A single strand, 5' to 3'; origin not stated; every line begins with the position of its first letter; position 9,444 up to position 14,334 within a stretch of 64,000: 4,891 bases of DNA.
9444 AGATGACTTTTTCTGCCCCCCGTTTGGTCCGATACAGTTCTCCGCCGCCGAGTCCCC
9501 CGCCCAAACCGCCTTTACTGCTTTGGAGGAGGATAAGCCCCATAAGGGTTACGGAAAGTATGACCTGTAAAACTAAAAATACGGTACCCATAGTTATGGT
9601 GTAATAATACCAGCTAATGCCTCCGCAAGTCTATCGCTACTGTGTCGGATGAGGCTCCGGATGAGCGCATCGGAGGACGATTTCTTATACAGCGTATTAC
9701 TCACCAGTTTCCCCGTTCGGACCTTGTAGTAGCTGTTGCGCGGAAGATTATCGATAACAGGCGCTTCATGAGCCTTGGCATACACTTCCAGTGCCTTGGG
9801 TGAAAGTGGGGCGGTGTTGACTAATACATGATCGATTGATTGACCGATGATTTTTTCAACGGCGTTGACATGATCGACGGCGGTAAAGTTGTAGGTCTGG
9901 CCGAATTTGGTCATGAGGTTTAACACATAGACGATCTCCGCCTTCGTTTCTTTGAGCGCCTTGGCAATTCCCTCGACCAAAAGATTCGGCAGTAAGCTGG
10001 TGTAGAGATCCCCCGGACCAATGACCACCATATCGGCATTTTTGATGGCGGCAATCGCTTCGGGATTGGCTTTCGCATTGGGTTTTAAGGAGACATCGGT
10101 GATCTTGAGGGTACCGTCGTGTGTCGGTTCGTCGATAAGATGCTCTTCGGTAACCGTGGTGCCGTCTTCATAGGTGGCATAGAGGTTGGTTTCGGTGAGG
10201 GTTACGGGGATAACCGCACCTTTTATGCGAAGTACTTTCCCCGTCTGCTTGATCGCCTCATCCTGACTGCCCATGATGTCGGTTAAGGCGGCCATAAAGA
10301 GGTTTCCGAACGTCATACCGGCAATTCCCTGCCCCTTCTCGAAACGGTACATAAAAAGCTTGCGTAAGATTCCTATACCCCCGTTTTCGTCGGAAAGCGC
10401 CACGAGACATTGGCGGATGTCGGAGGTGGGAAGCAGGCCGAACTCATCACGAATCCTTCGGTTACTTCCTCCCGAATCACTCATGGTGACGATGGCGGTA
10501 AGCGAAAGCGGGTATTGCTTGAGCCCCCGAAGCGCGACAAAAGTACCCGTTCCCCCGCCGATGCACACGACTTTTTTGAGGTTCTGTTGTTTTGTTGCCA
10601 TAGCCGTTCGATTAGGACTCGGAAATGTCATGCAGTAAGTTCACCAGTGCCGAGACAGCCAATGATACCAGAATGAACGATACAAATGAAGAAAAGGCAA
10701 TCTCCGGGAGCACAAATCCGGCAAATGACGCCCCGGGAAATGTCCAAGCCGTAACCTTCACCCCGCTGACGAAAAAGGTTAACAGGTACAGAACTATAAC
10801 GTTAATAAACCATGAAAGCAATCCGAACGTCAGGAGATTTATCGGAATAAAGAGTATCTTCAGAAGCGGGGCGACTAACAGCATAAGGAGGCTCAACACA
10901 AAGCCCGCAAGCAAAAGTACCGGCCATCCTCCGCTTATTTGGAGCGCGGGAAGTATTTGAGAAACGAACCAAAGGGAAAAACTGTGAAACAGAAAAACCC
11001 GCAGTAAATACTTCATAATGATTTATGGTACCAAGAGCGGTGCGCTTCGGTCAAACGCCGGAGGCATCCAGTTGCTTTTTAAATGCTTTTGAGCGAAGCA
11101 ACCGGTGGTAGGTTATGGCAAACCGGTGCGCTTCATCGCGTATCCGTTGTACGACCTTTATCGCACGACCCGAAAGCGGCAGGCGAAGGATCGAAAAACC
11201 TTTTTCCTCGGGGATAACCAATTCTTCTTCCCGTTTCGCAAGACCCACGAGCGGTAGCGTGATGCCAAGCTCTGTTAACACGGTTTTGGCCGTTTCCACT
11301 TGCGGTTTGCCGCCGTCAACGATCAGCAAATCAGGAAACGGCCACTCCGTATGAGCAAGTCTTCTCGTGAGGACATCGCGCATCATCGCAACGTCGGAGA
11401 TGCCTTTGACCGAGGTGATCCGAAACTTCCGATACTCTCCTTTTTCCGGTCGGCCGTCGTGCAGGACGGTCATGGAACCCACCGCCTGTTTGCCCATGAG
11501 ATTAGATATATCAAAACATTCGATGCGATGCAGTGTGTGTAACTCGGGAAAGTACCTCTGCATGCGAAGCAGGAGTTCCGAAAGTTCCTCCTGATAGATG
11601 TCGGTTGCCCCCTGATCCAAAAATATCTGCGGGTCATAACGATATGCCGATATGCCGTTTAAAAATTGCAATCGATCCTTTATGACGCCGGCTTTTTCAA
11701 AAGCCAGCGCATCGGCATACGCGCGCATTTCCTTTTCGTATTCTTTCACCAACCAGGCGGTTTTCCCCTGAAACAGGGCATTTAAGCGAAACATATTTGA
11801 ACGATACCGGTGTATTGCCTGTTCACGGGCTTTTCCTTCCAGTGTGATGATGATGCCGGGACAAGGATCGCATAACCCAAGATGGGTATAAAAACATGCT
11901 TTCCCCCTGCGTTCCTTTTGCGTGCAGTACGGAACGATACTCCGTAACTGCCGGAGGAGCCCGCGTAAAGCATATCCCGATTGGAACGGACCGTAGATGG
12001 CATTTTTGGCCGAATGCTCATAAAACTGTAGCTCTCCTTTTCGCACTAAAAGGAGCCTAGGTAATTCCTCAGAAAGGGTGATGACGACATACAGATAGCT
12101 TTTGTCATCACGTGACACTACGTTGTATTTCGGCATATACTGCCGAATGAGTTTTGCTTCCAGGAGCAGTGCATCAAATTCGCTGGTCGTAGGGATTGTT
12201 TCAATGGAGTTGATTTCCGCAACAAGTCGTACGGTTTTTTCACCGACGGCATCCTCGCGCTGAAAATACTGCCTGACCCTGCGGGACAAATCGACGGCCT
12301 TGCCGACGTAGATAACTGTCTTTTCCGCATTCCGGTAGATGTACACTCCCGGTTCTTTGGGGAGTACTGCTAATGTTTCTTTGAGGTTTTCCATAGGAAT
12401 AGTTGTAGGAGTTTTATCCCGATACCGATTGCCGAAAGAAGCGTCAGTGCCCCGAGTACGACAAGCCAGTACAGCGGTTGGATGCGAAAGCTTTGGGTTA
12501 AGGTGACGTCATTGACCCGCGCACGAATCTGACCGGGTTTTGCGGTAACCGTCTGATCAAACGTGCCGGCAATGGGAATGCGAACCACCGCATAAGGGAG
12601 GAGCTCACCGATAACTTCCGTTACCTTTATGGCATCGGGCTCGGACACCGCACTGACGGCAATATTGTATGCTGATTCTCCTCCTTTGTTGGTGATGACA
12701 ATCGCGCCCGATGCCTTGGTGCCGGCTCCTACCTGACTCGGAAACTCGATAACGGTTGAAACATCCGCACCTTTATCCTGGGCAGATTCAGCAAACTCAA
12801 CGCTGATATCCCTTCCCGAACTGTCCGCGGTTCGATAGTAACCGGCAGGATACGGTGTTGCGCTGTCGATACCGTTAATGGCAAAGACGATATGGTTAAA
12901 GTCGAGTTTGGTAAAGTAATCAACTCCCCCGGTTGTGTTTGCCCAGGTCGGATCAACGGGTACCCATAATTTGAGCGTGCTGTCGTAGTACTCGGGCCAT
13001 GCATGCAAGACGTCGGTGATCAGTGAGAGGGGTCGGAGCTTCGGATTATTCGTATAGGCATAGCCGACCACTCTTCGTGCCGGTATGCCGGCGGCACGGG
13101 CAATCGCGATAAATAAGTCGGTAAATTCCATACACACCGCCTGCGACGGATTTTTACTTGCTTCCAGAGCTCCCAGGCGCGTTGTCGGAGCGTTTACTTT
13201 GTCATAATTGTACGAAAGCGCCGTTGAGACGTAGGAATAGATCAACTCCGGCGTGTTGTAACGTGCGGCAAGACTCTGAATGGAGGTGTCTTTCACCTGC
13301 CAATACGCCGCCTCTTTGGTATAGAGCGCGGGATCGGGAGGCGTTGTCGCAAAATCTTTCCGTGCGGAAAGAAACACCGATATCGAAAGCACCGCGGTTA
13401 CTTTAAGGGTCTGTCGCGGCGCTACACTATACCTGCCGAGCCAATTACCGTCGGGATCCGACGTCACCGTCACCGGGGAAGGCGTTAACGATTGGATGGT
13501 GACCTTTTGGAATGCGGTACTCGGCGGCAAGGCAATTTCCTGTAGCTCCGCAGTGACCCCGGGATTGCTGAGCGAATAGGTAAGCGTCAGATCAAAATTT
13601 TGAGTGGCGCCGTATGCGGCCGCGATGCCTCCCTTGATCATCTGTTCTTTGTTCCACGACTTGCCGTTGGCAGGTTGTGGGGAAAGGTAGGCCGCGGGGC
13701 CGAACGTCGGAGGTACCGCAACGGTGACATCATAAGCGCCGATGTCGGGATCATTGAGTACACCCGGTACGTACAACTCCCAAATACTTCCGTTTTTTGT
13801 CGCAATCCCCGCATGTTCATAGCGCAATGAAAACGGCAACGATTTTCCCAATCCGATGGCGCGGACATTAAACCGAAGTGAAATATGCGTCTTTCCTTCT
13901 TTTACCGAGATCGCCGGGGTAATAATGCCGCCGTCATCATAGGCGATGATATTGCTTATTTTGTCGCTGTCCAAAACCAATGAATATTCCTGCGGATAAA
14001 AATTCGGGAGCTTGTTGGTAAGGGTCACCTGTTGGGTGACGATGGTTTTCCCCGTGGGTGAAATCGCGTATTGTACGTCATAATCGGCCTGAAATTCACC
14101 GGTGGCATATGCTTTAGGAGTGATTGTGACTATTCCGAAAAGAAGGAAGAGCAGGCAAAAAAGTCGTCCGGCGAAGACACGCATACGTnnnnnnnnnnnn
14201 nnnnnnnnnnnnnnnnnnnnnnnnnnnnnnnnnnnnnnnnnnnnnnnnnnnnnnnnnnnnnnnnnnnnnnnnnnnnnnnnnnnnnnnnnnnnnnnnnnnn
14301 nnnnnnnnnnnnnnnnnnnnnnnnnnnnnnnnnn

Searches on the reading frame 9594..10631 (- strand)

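Call 29: search_protein_families(library=pfam, max_evalue=0.00001, proteins=[window:9594-10631:-])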
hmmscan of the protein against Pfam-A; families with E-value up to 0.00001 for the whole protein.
window:9594-10631:- (345 aa): 1 family
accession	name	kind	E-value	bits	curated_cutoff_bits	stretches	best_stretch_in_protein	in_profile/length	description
PF01933.23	CofD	-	1.5e-86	290.6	30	1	21-295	1-273/290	2-phospho-L-lactate transferase CofD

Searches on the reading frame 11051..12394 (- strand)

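Call 29: search_protein_families(library=pfam, max_evalue=0.00001, proteins=[window:11051-12394:-])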
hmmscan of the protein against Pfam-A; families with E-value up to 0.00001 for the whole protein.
window:11051-12394:- (447 aa): 3 families
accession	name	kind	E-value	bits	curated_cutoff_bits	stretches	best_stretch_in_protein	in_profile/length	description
PF08459.17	UvrC_RNaseH_dom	-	6.5e-46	156.5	22.3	1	287-427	9-159/159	UvrC RNAse H endonuclease domain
PF01541.30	GIY-YIG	-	2.7e-09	37.7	22.6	1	15-91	2-78/78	GIY-YIG catalytic domain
PF02151.25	UVR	-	3.1e-06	27.2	21.5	1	215-245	3-33/36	UvrB/uvrC motif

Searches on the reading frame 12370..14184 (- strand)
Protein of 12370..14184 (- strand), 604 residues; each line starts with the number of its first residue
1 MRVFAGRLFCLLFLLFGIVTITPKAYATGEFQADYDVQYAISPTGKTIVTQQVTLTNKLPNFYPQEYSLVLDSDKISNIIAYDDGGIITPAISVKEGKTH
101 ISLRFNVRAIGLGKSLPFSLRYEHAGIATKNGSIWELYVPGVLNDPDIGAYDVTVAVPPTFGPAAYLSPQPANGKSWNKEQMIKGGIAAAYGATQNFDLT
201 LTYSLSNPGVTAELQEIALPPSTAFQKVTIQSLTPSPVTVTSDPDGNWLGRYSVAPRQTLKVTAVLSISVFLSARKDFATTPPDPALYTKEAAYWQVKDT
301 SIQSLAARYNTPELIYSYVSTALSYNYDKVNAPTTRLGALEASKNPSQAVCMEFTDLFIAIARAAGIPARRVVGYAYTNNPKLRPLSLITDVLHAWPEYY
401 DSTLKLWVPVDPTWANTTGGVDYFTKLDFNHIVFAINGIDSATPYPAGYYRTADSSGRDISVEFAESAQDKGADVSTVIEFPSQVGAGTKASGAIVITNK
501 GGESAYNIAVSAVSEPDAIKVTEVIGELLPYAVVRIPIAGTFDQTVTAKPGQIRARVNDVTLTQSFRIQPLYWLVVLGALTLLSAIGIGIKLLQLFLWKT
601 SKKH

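Call 39: search_protein_families(library=pfam, max_evalue=0.00001, proteins=[window:12370-14184:-])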
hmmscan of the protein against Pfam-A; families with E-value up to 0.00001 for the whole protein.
window:12370-14184:- (604 aa): 1 family
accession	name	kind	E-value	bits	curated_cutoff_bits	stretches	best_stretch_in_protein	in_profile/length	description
PF01841.26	Transglut_core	-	5.4e-16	59.3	23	1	306-412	12-108/108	Transglutaminase-like superfamily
